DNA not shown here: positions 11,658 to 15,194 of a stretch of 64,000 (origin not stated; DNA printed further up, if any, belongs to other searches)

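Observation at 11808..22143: Sortase-anchored four-Cys repeat protein, its sortase and a FecBCDE-type importer in one block: candidate undescribed surface capture and uptake system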

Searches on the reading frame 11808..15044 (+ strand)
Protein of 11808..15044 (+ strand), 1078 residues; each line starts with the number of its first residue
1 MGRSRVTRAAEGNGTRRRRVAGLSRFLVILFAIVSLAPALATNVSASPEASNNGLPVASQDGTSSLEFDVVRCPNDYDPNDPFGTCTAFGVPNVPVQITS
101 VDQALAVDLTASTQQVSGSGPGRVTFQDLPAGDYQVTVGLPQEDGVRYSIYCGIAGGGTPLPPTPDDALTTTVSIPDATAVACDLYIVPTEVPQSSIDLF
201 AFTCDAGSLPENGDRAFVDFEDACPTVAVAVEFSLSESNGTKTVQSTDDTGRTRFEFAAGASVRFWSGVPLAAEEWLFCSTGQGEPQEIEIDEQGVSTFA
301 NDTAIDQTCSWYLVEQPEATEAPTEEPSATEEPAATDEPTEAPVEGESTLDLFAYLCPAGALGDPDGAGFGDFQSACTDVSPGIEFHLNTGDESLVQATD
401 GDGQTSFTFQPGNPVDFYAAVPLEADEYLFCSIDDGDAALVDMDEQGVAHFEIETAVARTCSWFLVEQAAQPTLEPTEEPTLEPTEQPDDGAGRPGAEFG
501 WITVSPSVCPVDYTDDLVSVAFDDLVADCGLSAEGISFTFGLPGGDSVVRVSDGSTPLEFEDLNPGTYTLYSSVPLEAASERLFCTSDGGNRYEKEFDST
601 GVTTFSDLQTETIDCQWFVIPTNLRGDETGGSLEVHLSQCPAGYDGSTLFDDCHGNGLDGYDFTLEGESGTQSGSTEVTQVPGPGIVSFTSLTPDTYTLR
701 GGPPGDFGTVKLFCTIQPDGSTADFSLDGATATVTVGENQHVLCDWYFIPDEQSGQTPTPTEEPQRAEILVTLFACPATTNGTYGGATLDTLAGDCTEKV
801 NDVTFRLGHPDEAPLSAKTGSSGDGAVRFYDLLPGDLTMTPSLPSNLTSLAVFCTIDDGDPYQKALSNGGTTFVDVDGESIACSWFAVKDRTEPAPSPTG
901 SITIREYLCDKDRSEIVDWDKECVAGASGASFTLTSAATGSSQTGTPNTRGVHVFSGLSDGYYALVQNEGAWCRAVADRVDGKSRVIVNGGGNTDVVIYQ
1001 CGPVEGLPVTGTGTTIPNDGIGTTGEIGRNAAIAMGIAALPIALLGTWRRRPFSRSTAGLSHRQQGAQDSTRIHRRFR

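Call 10: search_protein_families(library=pfam, proteins=[window:11808-15044:+], max_evalue=0.01)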
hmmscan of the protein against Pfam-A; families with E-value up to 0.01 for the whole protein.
window:11808-15044:+ (1078 aa): 5 families
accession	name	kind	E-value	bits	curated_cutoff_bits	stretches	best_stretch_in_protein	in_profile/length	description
PF17210.9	SdrD_B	-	3.4e-10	40.5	29.7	0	90-142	23-68/112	SdrD B-like domain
PF17802.7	SpaA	-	9.6e-10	38.9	23.1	0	654-700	12-57/91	Prealbumin-like fold domain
PF23623.1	GBD_IRG7_N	-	0.0011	19.5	27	0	113-138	53-78/95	IRG7 N-terminal galactose binding domain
PF02369.22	Big_1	-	0.0046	17.5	34.9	0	91-140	33-80/93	Bacterial Ig-like domain (group 1)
PF04886.17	PT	-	0.0048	16.9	26.2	1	470-488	8-26/36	PT disordered repeat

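Call 11: search_protein_families(library=ncbifam, proteins=[window:11808-15044:+], max_evalue=0.01)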
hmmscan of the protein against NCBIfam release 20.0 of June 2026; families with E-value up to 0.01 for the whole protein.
window:11808-15044:+ (1078 aa): 0 families

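Call 17: find_homologous_proteins(query=window:11808-15044:+, max_evalue=0.001)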
Query window:11808-15044:+ (1078 aa): 24 proteins with E <= 0.001 among 8000 candidates.
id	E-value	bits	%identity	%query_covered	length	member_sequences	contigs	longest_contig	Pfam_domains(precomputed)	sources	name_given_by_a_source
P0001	0.0e+0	2463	100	100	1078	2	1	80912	PF17802.8,PF17210.10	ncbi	-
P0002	0.0e+0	1422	72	78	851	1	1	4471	PF17802.8,PF17210.10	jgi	jgi:hypothetical protein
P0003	0.0e+0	1321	55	100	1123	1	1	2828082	PF07495.20,PF17802.8,PF17210.10,PF05076.19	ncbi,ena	-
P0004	0.0e+0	1299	56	98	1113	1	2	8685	PF07495.20,PF17802.8,PF13620.13,PF04886.17,PF17210.10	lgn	-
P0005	0.0e+0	1293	56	98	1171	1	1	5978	PF07495.20,PF17802.8,PF04886.17,PF17210.10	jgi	jgi:hypothetical protein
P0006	0.0e+0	1290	55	98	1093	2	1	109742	PF17802.8,PF17210.10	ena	-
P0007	0.0e+0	1279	55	100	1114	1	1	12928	PF17802.8,PF17210.10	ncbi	-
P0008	0.0e+0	1278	57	94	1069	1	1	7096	PF17802.8,PF17210.10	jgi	jgi:hypothetical protein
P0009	0.0e+0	1268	55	98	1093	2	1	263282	PF17802.8,PF04886.17,PF17210.10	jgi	jgi:hypothetical protein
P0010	0.0e+0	1244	55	96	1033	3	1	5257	PF17802.8,PF17210.10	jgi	jgi:uncharacterized protein YuzB (UPF0349 family)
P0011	0.0e+0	1236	55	97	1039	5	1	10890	PF17802.8,PF17210.10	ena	-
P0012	0.0e+0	1228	54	98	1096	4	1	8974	PF17802.8,PF04886.17,PF17210.10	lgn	-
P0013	0.0e+0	1204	55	95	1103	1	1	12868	PF17802.8,PF22904.4,PF17210.10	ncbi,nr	ncbi:MAG: PT domain-containing protein [Chloroflexia bacterium]|nr:PT domain-containing protein [Chl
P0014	0.0e+0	1168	52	99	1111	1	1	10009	PF17802.8,PF04886.17,PF17210.10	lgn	-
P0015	0.0e+0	1168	63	66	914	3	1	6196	PF17802.8,PF22904.4,PF17210.10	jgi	jgi:hypothetical protein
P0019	9.9e-268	910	51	82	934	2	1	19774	PF17802.8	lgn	-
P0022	9.2e-240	817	55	65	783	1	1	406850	PF17802.8,PF17210.10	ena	-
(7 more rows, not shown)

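Call 18: find_encoding_contigs(protein=P0003, flank=10000, max_places=2)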
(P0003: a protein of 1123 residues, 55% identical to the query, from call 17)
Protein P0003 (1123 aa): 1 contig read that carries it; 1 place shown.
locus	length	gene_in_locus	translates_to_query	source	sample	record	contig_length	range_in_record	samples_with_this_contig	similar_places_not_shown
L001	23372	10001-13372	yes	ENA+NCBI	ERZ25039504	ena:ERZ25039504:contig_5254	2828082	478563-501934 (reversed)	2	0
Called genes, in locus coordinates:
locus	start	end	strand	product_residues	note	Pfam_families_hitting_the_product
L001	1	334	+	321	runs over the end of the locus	PF00296:Bac_luciferase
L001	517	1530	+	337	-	PF01261:AP_endonuc_2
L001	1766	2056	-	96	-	-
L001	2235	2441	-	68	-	-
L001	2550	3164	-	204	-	PF13360:PQQ_2, PF01011:PQQ, PF13570:Beta-prop_ACSF4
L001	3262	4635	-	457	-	PF01547:SBP_bac_1, PF13416:SBP_bac_8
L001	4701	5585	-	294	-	PF00528:BPD_transp_1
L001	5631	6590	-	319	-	PF00528:BPD_transp_1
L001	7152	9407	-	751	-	PF13520:AA_permease_2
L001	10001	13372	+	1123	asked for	PF17210:SdrD_B (faint), PF17802:SpaA (faint), PF07495:Y_Y_Y (faint), PF05076:SUFU (faint)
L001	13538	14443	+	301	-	PF04203:Sortase, PF06347:SH3_4 (faint), PF08239:SH3_3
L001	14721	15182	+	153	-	PF04203:Sortase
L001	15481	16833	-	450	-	PF01336:tRNA_anti-codon (weak), PF00152:tRNA-synt_2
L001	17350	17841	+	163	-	PF13977:TetR_C_6 (weak)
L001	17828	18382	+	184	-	PF01872:RibD_C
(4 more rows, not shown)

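Call 19: find_encoding_contigs(protein=P0009, flank=10000, max_places=2)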
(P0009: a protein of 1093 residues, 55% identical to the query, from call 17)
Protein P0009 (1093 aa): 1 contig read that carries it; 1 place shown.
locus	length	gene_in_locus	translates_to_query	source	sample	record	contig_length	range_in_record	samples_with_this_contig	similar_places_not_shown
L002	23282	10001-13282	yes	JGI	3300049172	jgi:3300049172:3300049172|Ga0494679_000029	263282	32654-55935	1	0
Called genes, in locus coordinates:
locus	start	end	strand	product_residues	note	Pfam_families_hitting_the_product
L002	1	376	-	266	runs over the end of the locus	PF01061:ABC2_membrane (weak), PF12679:ABC2_membrane_2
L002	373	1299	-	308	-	PF00005:ABC_tran, PF13304:AAA_21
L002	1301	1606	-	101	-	-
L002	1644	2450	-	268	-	PF01636:APH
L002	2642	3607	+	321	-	PF00296:Bac_luciferase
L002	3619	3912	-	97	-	-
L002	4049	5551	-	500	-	PF13360:PQQ_2, PF01011:PQQ, PF13570:Beta-prop_ACSF4, PF07774:EMC1_C (faint), PF13360:PQQ_2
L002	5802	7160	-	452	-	PF10518:TAT_signal (faint), PF01547:SBP_bac_1, PF13416:SBP_bac_8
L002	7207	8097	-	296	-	PF00528:BPD_transp_1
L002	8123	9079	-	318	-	PF00528:BPD_transp_1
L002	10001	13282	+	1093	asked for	PF17210:SdrD_B (faint), PF17802:SpaA (faint), PF04886:PT (weak)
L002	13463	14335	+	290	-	PF04203:Sortase, PF08239:SH3_3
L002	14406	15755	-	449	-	PF01336:tRNA_anti-codon, PF00152:tRNA-synt_2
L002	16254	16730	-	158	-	-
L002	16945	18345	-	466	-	PF01565:FAD_binding_4, PF08031:BBE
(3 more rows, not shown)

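Call 20: find_encoding_contigs(protein=P0022, flank=10000, max_places=2)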
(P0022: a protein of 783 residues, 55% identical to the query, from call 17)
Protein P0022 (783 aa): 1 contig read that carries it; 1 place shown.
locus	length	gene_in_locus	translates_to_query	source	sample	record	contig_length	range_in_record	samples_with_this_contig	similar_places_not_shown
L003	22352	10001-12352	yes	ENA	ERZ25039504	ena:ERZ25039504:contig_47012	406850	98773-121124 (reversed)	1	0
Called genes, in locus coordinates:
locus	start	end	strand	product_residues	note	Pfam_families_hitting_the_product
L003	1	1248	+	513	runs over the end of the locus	PF00749:tRNA-synt_1c, PF19269:Anticodon_2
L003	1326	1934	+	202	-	PF00300:His_Phos_1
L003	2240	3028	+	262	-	PF00903:Glyoxalase, PF18029:Glyoxalase_6 (weak), PF22677:Ble-like_N (faint), PF00903:Glyoxalase, PF18029:Glyoxalase_6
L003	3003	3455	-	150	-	PF08818:DUF1801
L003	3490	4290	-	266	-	PF01061:ABC2_membrane (weak), PF12679:ABC2_membrane_2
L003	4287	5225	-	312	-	PF00005:ABC_tran, PF13304:AAA_21, PF13732:DrrA1-3_C (weak)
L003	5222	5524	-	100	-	-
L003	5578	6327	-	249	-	PF01636:APH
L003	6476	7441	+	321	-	PF00296:Bac_luciferase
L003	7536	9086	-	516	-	PF01011:PQQ, PF13360:PQQ_2, PF13570:Beta-prop_ACSF4, PF13360:PQQ_2, PF01011:PQQ, PF13360:PQQ_2 (weak)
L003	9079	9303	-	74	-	-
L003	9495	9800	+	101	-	-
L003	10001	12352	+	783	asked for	PF17210:SdrD_B (faint), PF17802:SpaA (faint)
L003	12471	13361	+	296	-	PF04203:Sortase, PF08239:SH3_3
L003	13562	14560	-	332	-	PF00152:tRNA-synt_2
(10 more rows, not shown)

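Call 22: find_related_loci(query=window:11808-15044:+, collection=genome_contigs, flank=10000)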
Query window:11808-15044:+ (1078 aa) in genome_contigs; peptide patterns used: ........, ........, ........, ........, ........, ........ (x = any residue, [..] = any of these).
41 stretches matched a pattern; 1 encode a relative of the query (tblastn E <= 1e-3); 1 distinct loci.
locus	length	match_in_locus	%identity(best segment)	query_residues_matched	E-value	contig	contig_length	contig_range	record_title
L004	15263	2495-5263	51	11-1065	0e+0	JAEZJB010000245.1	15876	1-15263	MAG: Chloroflexota bacterium isolate OH_CDB_214 k127_454042, whole genome shotgun sequence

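Call 24: find_encoding_contigs(protein=P0006, flank=10000, max_places=2)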
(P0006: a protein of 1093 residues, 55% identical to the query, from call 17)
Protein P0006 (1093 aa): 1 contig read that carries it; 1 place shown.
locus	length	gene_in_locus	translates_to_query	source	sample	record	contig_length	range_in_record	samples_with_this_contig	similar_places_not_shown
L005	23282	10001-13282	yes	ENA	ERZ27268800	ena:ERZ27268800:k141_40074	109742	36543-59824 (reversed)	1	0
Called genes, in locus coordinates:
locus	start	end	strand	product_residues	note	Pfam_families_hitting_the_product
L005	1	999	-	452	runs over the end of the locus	PF10518:TAT_signal (faint), PF01547:SBP_bac_1, PF13416:SBP_bac_8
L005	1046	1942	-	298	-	PF00528:BPD_transp_1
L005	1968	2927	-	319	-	PF00528:BPD_transp_1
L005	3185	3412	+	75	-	-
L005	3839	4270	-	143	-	-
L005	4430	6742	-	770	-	PF00931:NB-ARC, PF13191:AAA_16 (weak), PF13401:AAA_22, PF25872:HTH_77 (weak), PF13424:TPR_12 (weak), PF00196:GerE, PF08281:Sigma70_r4_2 (faint)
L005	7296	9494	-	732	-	PF13520:AA_permease_2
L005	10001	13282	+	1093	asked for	PF17210:SdrD_B (faint), PF17802:SpaA (faint)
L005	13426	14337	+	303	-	PF04203:Sortase, PF08239:SH3_3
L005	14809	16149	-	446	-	PF01336:tRNA_anti-codon, PF00152:tRNA-synt_2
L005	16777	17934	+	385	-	PF13407:Peripla_BP_4, PF00532:Peripla_BP_1 (weak)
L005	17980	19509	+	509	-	PF00005:ABC_tran, PF13304:AAA_21 (faint), PF00005:ABC_tran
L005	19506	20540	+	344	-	PF02653:BPD_transp_2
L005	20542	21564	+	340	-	PF02653:BPD_transp_2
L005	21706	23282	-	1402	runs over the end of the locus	PF24514:SpaA_4 (faint), PF17210:SdrD_B (faint), PF17802:SpaA (weak), PF04203:Sortase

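Call 25: find_encoding_contigs(protein=P0019, flank=10000, max_places=2)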
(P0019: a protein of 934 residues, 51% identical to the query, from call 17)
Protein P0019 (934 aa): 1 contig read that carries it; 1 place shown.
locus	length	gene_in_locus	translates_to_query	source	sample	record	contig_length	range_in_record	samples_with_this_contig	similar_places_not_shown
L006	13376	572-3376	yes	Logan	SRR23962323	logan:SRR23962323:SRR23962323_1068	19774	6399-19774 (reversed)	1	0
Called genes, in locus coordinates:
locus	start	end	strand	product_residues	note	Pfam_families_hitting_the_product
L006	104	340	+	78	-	-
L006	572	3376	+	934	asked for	PF17802:SpaA (faint)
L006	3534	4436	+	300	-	PF04203:Sortase, PF08239:SH3_3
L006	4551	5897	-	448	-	PF01336:tRNA_anti-codon, PF00152:tRNA-synt_2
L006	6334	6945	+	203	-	PF01872:RibD_C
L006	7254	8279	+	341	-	PF00356:LacI, PF00532:Peripla_BP_1, PF13407:Peripla_BP_4, PF13377:Peripla_BP_3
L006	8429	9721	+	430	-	PF13531:SBP_bac_11 (faint), PF01547:SBP_bac_1, PF13416:SBP_bac_8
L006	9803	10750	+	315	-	PF00528:BPD_transp_1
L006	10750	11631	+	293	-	PF00528:BPD_transp_1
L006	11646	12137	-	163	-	-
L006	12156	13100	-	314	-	PF13793:Pribosyltran_N, PF00156:Pribosyltran, PF14572:Pribosyl_synth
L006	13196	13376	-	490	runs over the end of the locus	-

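Call 34: find_related_loci(query=A1, collection=metagenome_contigs, flank=10000)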
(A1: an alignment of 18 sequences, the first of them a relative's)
Query A1 (1078 aa) in metagenome_contigs; peptide patterns used: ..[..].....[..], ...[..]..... (x = any residue, [..] = any of these).
306 stretches matched a pattern; 21 encode a relative of the query (tblastn E <= 1e-3); 21 distinct loci.
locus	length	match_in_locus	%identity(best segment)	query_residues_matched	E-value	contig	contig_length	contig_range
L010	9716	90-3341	62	13-1078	0e+0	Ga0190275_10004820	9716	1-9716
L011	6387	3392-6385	56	12-999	0e+0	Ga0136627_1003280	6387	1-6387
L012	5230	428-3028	46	14-1008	0e+0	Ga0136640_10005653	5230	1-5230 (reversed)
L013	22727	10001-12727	47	12-1045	0e+0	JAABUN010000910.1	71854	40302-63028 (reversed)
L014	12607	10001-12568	42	65-1016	5e-179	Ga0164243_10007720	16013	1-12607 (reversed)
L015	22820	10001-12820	42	26-1078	2e-165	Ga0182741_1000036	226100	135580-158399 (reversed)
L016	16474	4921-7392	42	3-1078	1e-159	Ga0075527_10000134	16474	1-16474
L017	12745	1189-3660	42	3-1078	1e-159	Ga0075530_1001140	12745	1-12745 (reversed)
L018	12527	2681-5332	42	26-1074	1e-157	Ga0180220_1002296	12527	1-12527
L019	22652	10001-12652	42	26-1074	1e-157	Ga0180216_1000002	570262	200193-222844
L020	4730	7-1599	52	65-1039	4e-161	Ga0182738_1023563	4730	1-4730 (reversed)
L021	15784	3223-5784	41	30-1078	9e-155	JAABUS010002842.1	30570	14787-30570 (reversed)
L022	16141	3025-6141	54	1-1045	0e+0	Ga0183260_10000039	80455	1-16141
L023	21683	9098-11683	40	30-1078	7e-151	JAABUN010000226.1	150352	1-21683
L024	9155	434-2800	49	62-1078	1e-144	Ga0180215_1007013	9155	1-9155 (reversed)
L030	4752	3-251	64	945-1025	4e-23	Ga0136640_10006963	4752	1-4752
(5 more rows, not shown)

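Call 39: search_solved_structures(query=window:11808-15044:+, max_evalue=1)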
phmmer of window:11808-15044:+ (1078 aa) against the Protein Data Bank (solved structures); distinct sequences matched with E-value up to 1: 0.
